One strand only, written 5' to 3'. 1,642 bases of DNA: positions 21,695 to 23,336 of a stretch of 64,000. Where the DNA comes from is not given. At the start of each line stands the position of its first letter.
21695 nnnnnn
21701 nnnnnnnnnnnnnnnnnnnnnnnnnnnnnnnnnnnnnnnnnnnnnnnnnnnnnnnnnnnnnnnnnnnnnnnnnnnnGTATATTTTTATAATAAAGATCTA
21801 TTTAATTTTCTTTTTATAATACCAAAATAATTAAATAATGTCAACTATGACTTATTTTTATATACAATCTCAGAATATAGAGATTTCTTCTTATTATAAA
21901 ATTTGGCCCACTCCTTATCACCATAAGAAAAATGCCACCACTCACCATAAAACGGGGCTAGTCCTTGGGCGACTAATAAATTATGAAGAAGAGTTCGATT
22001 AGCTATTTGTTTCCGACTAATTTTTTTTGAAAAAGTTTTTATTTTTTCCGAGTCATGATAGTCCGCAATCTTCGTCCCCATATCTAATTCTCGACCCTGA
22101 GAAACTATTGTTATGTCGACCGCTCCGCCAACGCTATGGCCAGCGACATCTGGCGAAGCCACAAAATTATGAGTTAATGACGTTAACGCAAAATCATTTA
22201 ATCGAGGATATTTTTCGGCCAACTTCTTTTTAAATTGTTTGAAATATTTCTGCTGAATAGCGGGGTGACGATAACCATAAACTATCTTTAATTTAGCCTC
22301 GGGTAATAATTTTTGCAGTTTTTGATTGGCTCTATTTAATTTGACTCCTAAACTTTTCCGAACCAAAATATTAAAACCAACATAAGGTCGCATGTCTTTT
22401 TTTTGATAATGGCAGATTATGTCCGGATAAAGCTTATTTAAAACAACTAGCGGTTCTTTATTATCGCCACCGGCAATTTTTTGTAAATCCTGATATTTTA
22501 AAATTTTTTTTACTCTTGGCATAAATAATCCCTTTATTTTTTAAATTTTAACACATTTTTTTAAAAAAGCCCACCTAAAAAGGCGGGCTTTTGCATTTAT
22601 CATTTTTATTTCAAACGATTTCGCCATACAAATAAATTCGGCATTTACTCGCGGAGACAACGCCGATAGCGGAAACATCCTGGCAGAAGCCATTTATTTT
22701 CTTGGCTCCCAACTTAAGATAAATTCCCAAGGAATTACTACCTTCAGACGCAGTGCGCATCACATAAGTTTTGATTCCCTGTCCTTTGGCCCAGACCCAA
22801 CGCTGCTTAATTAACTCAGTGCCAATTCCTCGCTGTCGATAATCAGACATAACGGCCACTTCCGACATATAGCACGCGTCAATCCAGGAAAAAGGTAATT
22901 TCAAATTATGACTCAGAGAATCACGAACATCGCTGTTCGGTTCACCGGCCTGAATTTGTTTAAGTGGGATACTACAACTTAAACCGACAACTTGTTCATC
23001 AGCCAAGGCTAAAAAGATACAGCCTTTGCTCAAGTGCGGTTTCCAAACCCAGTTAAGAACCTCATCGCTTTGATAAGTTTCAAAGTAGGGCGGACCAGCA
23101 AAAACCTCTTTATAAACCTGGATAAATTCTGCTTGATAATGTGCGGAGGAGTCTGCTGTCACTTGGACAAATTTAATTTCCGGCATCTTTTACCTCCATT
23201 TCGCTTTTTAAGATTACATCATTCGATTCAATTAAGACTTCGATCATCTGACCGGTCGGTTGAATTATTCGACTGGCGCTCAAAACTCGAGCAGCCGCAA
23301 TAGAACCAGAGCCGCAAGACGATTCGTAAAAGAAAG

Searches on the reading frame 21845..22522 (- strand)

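Call 53: search_protein_families(library=pfam, proteins=[window:21845-22522:-], max_evalue=0.01)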
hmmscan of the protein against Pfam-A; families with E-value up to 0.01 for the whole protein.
window:21845-22522:- (225 aa): 2 families
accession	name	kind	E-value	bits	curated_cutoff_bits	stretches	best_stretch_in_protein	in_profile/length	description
PF01427.22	Peptidase_M15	-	1.9e-13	51.1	27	1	127-209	110-193/199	D-ala-D-ala dipeptidase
PF02557.22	VanY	-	0.0014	18.9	25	1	75-161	23-97/132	D-alanyl-D-alanine carboxypeptidase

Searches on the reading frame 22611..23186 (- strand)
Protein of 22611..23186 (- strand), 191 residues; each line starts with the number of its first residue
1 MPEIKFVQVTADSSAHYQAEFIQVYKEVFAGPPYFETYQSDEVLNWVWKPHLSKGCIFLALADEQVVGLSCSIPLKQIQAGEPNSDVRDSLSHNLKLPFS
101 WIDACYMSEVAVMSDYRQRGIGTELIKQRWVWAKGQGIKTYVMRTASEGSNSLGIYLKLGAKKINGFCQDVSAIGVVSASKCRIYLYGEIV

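Call 53: search_protein_families(library=pfam, proteins=[window:22611-23186:-], max_evalue=0.01)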
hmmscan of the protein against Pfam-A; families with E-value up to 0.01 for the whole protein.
window:22611-23186:- (191 aa): 4 families
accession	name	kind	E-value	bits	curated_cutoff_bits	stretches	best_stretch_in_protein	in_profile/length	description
PF00583.31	Acetyltransf_1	-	3.3e-09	37.5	20.7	1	33-160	11-115/116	Acetyltransferase (GNAT) family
PF13508.13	Acetyltransf_7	-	1.4e-06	29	27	1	55-160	3-81/84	Acetyltransferase (GNAT) domain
PF13527.13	Acetyltransf_9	-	0.00017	22.1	25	0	92-138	60-106/127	Acetyltransferase (GNAT) domain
PF13673.13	Acetyltransf_10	-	0.0058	17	23.6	0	106-164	53-110/128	Acetyltransferase (GNAT) domain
